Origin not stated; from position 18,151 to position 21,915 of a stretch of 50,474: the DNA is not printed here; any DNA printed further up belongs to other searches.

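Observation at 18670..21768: Cys/Trp-rich ~1000-aa C-terminal region of giant 1 with blade-like repeats and a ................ knot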

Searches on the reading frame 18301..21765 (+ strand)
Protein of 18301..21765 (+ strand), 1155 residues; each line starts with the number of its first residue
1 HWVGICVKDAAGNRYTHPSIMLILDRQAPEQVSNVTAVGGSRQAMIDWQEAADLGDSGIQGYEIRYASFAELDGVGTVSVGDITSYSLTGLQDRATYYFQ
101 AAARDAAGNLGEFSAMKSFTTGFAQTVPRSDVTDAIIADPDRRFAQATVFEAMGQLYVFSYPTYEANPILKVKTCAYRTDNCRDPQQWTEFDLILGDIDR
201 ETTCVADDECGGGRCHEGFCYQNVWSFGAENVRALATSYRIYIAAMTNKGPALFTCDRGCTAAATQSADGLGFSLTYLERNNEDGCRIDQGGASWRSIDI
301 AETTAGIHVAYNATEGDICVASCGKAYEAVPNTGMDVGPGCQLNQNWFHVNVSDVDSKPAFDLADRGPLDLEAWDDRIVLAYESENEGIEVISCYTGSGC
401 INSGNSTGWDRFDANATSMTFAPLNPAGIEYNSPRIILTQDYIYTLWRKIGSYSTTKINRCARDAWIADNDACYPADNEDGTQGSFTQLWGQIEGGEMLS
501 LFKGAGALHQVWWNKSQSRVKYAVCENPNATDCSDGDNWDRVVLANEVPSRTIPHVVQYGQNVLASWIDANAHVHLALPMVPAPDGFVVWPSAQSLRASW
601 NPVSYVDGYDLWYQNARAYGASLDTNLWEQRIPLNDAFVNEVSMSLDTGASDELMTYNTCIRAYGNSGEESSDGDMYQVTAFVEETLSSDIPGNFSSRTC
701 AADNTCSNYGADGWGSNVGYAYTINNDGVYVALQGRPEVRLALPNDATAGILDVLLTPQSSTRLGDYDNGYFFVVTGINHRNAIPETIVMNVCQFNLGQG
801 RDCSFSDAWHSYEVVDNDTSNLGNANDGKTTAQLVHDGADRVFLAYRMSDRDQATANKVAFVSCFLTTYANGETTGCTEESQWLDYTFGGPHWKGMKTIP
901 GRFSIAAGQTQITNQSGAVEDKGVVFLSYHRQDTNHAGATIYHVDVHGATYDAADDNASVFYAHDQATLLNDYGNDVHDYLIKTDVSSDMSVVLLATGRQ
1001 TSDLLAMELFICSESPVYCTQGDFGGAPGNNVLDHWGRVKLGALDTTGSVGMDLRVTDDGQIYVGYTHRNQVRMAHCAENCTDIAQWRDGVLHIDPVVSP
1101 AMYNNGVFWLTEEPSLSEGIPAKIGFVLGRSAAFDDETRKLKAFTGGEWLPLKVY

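Call 4: search_protein_families(library=pfam, proteins=[window:18301-21765:+], max_evalue=1)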
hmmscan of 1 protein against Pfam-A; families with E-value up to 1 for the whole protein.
window:18301-21765:+ (1155 aa): 3 families
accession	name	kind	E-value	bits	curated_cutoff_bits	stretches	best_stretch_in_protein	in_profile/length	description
PF00041.27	fn3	-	1.2e-08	35.4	25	1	32-114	3-78/84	Fibronectin type III domain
PF16656.11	Pur_ac_phosph_N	-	0.011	16.8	30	1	71-121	55-93/93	Purple acid Phosphatase, N-terminal domain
PF25788.1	Ig_Rha78A_N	-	0.045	14.5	27.4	1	44-124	20-104/105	Rha78A-like, N-terminal immunoglobulin domain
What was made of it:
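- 18394..18642 (+): FN3 domain (aa 3128-3210) that precedes the head. Pfam fn3 E 1.2e-8 (call 4).
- On BNR/sialidase: No BNR Pfam hit (call 4).
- On Integrin-alpha / FG-GAP propeller: No Pfam FG-GAP hit (call 4).
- On FN3: E 1.2e-8, 35.4 bits against a cutoff of 25 (call 4).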

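Call 5: search_protein_families(library=ncbifam, proteins=[window:18301-21765:+], max_evalue=1)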
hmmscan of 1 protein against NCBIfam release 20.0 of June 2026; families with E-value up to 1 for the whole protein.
window:18301-21765:+ (1155 aa): 1 family
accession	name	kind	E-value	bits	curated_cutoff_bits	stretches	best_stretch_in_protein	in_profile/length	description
NF045522.1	MXAN_2561_fam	equivalog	0.0067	15.9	150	1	13-120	153-257/304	MXAN_2561 family MXYO-CTERM-anchored protein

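Call 6: search_solved_structures(query=window:18301-21765:+, max_evalue=1)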
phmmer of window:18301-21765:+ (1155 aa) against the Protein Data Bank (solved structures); distinct sequences matched with E-value up to 1: 10.
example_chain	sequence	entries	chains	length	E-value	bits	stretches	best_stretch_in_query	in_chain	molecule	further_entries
8orl_A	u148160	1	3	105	0.0014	19.3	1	31-108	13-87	Titin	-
8oq9_A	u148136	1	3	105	0.0015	19.2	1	31-108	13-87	Titin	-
2yux_A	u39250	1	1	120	0.0019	18.8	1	21-115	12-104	Myosin-binding protein C, slow-type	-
8q6t_I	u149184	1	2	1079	0.0087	16.7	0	45-120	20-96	Titin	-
2dn7_A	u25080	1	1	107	0.015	15.9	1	39-113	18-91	Receptor-type tyrosine-protein phosphatase F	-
7mrk_B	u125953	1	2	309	0.016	15.7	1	45-121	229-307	Contactin-4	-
1x5l_A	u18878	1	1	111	0.028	15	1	28-122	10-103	Ephrin type-A receptor 8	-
7mrq_A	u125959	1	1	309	0.043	14.3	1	45-121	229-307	Contactin-4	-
1x5z_A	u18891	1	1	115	0.054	14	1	20-115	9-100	Receptor-type tyrosine-protein phosphatase delta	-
5e4s_A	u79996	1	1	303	0.57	10.6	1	47-121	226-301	Contactin-4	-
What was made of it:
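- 18394..18642 (+): Titin and contactin FN3 hits in the PDB (call 6).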

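Call 8: find_homologous_proteins(query=window:18670-21765:+, max_evalue=0.001)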
Query window:18670-21765:+: 5823 candidates shared short words with the query, none scored E <= 0.001.

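Call 24: predict_structure(protein=window:18670-21765:+)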
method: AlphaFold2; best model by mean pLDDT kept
length: 1032 residues; sequences in the alignment: 1
mean_pLDDT: 31.8   pTM: 0.25
mean pLDDT of the five models: 31.8, 26.0, 22.0, 21.7, 20.6
residues with pLDDT >= 90: 0; 70-90: 0; 50-70: 28; < 50: 1004
segments of 3 or more residues with pLDDT < 50: 1-119, 121-129, 135-137, 143-149, 155-163, 165-1009, 1013-1016, 1029-1032
pLDDT, mean of each block of 10 residues (from residue 1): 27 29 30 30 39 42 43 32 31 31 37 44 47 51 48 45 42 35 43 40 27 27 27 27 30 33 35 36 28 23 24 27 33 30 27 29 31 37 36 36 39 35 32 33 31 25 26 23 27 27 25 25 24 22 26 23 23 25 29 26 29 27 29 30 34 28 29 31 25 27 30 28 27 30 31 31 28 28 24 25 27 30 26 31 35 37 32 32 32 32 28 30 34 36 35 33 35 32 34 34 42 52 51 35
secondary structure, 60 per line:
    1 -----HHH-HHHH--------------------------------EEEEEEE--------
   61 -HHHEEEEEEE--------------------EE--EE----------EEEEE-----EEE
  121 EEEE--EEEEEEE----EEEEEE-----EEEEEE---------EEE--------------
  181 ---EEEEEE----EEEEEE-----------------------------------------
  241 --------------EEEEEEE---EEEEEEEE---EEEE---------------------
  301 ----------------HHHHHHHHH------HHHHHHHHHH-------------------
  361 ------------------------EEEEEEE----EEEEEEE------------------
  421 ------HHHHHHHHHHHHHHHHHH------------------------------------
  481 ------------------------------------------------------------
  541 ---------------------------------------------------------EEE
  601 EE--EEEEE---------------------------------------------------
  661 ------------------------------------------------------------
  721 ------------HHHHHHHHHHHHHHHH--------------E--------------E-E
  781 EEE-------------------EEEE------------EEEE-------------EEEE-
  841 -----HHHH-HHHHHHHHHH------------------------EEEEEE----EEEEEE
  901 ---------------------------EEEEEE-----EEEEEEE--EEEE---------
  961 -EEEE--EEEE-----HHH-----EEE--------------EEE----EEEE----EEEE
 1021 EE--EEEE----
elements in order (helices of 4 or more, strands of 3 or more residues): H10-13 E46-52 E65-71 E108-112 E118-124 E127-133 E138-143 E149-154 E164-166 E184-189 E194-199 E255-261 E265-272 E276-279 H317-325 H332-341 E385-391 E396-402 H427-444 E598-602 E605-609 H733-748 E780-783 E803-806 E819-822 E836-839 H846-849 H851-860 E885-890 E895-900 E928-933 E939-945 E948-951 E962-965 E968-971 E985-987 E1002-1004 E1009-1012 E1017-1022 E1025-1028
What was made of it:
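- Single-sequence AF2 gave no fold (call 24).
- Tried and rejected: Single-sequence AF2 failed, pLDDT 32 (call 24).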

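Call 26: find_related_loci(query=window:18670-21765:+, collection=genome_contigs, flank=10000)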
Query window:18670-21765:+ (1032 aa) in genome_contigs; peptide patterns used: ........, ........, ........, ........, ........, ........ (x = any residue, [..] = any of these).
10 stretches matched a pattern, but none encodes a relative of the query by tblastn (E <= 1e-3).

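Call 30: search_protein_representatives(protein=window:18670-21765:+)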
Query: 1032 residues. Proteins with E-value up to 0.001 (for the whole library): 15; up to 1e-10: 10; up to 1e-30: 1. The best 15 are listed.
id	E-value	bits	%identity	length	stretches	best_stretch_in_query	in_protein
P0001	2.1e-32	128.2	44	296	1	19-257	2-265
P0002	8.9e-29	116.1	41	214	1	336-530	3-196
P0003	6.2e-19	83.5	39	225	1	475-662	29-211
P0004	4.2e-18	80.8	37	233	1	178-384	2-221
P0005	2.2e-17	78.4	30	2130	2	312-550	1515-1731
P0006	2.2e-16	75.1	52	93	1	921-987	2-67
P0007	7.5e-16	73.3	29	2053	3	369-601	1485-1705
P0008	2.3e-15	71.7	27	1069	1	245-541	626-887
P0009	2.6e-14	68.2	28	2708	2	298-603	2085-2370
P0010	6.4e-14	66.9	29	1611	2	356-491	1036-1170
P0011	3.9e-10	54.4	42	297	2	889-981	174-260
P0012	4.2e-09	51.0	30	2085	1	201-546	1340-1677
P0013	1.4e-08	49.3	38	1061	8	458-499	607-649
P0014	2.4e-07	45.2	26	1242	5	376-579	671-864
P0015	7.9e-05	36.8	31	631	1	369-521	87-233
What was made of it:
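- The scan of 1.84e9 representative proteins gave 15 hits; 14 are true relatives and P0013 matches only through FN3 repeats (call 30).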

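Call 35: search_protein_families(library=pfam, proteins=[P0015, P0014], max_evalue=1)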
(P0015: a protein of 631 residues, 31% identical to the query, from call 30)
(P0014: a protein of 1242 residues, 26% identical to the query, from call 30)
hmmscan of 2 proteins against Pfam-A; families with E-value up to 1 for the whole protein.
P0015 (631 aa): 0 families

P0014 (1242 aa): 3 families
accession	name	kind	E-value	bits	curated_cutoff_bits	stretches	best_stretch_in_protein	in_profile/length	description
PF00041.27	fn3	-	4.7e-08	33.6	25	1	275-361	1-78/84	Fibronectin type III domain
PF16323.11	DUF4959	-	0.01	16.6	32.9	1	269-358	14-97/106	Domain of unknown function (DUF4959)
PF10179.15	NDNF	-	0.04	14.4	27.3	1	327-359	85-117/127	Neuron-derived neurotrophic factor, first Fn(III) domain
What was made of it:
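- On WD40 / YWTD / YVTN-NHL propellers: No Pfam hits at E <= 1 in the window protein or in four homologues (calls 4, 35).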

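Call 38: find_homologous_proteins(query=A1, max_evalue=0.001)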
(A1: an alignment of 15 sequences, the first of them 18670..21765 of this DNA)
Query A1 (15 sequences): 8000 candidates shared short words with the query, none scored E <= 0.001.

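Call 40: search_solved_structures(query=A1, max_evalue=10)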
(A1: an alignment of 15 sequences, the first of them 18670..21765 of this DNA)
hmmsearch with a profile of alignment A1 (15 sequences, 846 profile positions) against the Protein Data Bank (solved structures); distinct sequences matched with E-value up to 10: 0.
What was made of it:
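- On PLL-family lectins: phmmer and profile hmmsearch against all PDB sequences find no propeller chain, even at E 10 (calls 6, 40).
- Closest known: PLL-family seven-bladed beta-propeller lectins. Different: Identity is 8-11% and there is no detectable sequence homology (calls 6, 40).
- No sequence match to any enzyme family (calls 4, 5, 6, 35, 40).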

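Call 46: find_encoding_contigs(protein=P0009, flank=6000, max_places=3)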
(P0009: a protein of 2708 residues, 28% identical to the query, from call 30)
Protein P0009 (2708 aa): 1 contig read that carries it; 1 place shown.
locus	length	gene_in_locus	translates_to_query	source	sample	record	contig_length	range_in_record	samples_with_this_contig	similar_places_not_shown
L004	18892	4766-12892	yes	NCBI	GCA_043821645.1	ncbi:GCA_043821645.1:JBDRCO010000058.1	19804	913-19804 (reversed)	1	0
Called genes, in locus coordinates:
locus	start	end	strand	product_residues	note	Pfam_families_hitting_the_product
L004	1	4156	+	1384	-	PF01839:FG-GAP (faint), PF13517:FG-GAP_3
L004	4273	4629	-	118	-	PF07238:PilZ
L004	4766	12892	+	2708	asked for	PF13715:CarbopepD_reg_2 (faint), PF19077:Big_13 (faint), PF13620:CarboxypepD_reg (weak), PF00041:fn3 (faint)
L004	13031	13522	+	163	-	PF00329:Complex1_30kDa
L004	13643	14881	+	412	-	PF00346:Complex1_49kDa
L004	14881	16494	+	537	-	PF00111:Fer2 (weak), PF13510:Fer2_4, PF10588:NADH-G_4Fe-4S_3, PF22117:Fer4_Nqo3, PF04879:Molybdop_Fe4S4 (weak), PF22151:Fer4_NDSU1 (weak), PF00384:Molybdopterin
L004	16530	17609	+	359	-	PF00146:NADHdh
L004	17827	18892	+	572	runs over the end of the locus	-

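Call 47: find_encoding_contigs(protein=P0005, flank=6000, max_places=3)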
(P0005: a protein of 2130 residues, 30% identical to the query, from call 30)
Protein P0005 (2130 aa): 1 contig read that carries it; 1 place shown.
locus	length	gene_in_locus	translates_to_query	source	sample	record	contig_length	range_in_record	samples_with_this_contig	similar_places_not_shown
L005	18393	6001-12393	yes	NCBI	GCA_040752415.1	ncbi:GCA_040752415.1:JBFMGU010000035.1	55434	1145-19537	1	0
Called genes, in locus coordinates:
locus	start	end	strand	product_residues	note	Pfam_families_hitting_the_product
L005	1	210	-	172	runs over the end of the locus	PF14300:DMP19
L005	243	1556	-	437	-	PF00432:Prenyltrans (faint), PF13249:SQHop_cyclase_N (faint)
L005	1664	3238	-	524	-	PF08448:PAS_4, PF00512:HisKA (weak), PF02518:HATPase_c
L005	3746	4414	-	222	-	PF01965:DJ-1_PfpI (faint)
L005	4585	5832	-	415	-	-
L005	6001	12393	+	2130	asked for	PF13620:CarboxypepD_reg (faint), PF19077:Big_13 (faint), PF12245:Big_3_2 (faint)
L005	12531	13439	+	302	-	-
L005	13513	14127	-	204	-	PF12680:SnoaL_2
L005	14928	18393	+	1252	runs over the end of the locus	-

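Call 48: find_encoding_contigs(protein=P0012, flank=6000, max_places=3)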
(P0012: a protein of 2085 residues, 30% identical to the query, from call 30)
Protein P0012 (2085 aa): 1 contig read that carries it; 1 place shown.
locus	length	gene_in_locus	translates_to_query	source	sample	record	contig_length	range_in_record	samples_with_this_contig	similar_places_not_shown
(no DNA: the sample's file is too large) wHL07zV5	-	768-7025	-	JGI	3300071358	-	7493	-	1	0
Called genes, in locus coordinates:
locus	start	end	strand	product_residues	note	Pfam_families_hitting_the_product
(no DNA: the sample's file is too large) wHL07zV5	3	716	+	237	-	?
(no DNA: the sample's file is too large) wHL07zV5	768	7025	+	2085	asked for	PF13620:CarboxypepD_reg, PF13715:CarbopepD_reg_2 (faint), PF17210:SdrD_B (faint), PF22904:NOMO1-like_2nd (faint), PF19077:Big_13 (faint), PF13620:CarboxypepD_reg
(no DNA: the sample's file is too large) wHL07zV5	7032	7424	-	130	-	PF04828:GFA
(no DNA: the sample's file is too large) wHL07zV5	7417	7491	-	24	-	?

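Call 53: predict_structure(alignment_id=A1)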
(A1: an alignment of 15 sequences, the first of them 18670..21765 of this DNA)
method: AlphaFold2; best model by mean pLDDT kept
length: 1032 residues; sequences in the alignment: 15
mean_pLDDT: 60.6   pTM: 0.62
mean pLDDT of the five models: 60.6, 60.5, 59.1, 58.2, 57.3
residues with pLDDT >= 90: 13; 70-90: 346; 50-70: 340; < 50: 333
segments of 3 or more residues with pLDDT < 50: 1-8, 140-148, 203-216, 233-241, 279-293, 352-373, 496-502, 527-531, 560-582, 612-637, 657-662, 674-678, 693-707, 726-736, 743-752, 762-803, 806-846, 848-856, 898-908, 988-1005, 1007-1016, 1023-1025, 1029-1032
pLDDT, mean of each block of 10 residues (from residue 1): 44 61 73 76 71 84 83 59 69 61 71 81 84 67 46 72 61 78 83 78 46 47 76 48 76 82 73 58 38 56 67 87 78 79 68 42 36 67 84 83 86 82 77 79 82 79 71 78 87 56 67 86 58 76 80 65 34 37 55 58 60 36 39 47 55 54 61 52 64 43 45 55 49 48 42 53 36 32 38 30 46 39 44 34 42 48 60 60 69 51 39 68 64 69 73 72 69 55 49 34 46 46 50 35
secondary structure, 60 per line:
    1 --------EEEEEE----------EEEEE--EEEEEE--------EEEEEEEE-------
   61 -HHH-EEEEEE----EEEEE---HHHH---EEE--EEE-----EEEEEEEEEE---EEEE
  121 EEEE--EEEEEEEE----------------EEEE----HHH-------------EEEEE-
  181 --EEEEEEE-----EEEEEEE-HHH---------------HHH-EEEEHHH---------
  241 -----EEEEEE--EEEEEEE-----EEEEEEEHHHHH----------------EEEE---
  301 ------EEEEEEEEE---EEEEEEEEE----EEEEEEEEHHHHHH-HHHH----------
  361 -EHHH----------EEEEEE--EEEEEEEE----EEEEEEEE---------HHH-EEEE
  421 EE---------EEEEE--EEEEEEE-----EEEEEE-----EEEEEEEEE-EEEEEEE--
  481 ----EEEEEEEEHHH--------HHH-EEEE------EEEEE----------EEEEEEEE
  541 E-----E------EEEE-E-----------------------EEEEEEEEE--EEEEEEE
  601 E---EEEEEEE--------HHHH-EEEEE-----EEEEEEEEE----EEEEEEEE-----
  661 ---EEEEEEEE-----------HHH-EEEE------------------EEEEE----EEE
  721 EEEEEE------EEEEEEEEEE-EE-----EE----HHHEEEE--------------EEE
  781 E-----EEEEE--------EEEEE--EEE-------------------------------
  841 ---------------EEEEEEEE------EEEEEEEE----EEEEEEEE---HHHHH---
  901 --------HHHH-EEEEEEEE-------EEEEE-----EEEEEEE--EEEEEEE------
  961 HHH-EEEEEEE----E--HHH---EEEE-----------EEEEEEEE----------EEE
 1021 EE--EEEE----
elements in order (helices of 4 or more, strands of 3 or more residues): E9-14 E25-29 E32-37 E46-53 E66-71 E76-80 H84-87 E91-93 E96-98 E104-113 E117-124 E127-134 E151-154 E175-179 E183-189 E195-201 E225-228 E246-251 E254-260 E266-272 H273-277 E294-297 E307-315 E319-327 E332-339 H340-345 H347-350 E376-381 E384-391 E396-403 E417-422 E432-436 E439-445 E451-456 E462-470 E472-478 E485-492 E508-511 E518-522 E533-541 E554-557 E583-591 E594-601 E605-611 H620-623 E625-629 E635-643 E648-655 E664-671 E687-690 E709-713 E718-726 E733-742 E760-763 E778-781 E787-791 E800-804 E807-809 E856-863 E870-877 E882-889 H893-897 H909-912 E914-921 E929-933 E939-945 E948-954 E965-971 E985-988 E1000-1007 E1018-1022 E1025-1028
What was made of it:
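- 18694..20037 (+): Beta-propeller 1 (aa 3228-3675), seven predicted blades. Blades 1-6 carry Cys pairs 3271/3278, 3352/3356, 3419/3437, 3490/3496, 3557/3569 and 3621/3629. Blade 7 has no pair. The N-terminal strand 3228-3233 may close the ring. AF2 strands with pLDDT 70-87 (call 53).
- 20053..20340 (+): FN3-like beta-sandwich (aa 3681-3776) between the propellers. It contains the single unpaired Cys3756. Seven predicted strands, pLDDT 67-87 (call 53).
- On Beta-propeller fold (generic): AF2 strand groups give 7 + 7 blades (call 53).
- On FN3: Only the seven-strand predicted sandwich supports an FN3/Ig-like fold (call 53).
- Checked: The second FN3-like segment (aa 3681-3776, nt 20053-20340) is a seven-strand sandwich in the model with pLDDT 67-87 (call 53).
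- AF2 with alignment A1 gives pLDDT 60.6 and pTM 0.62, with 70-87 in the propeller-1 strands (call 53).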
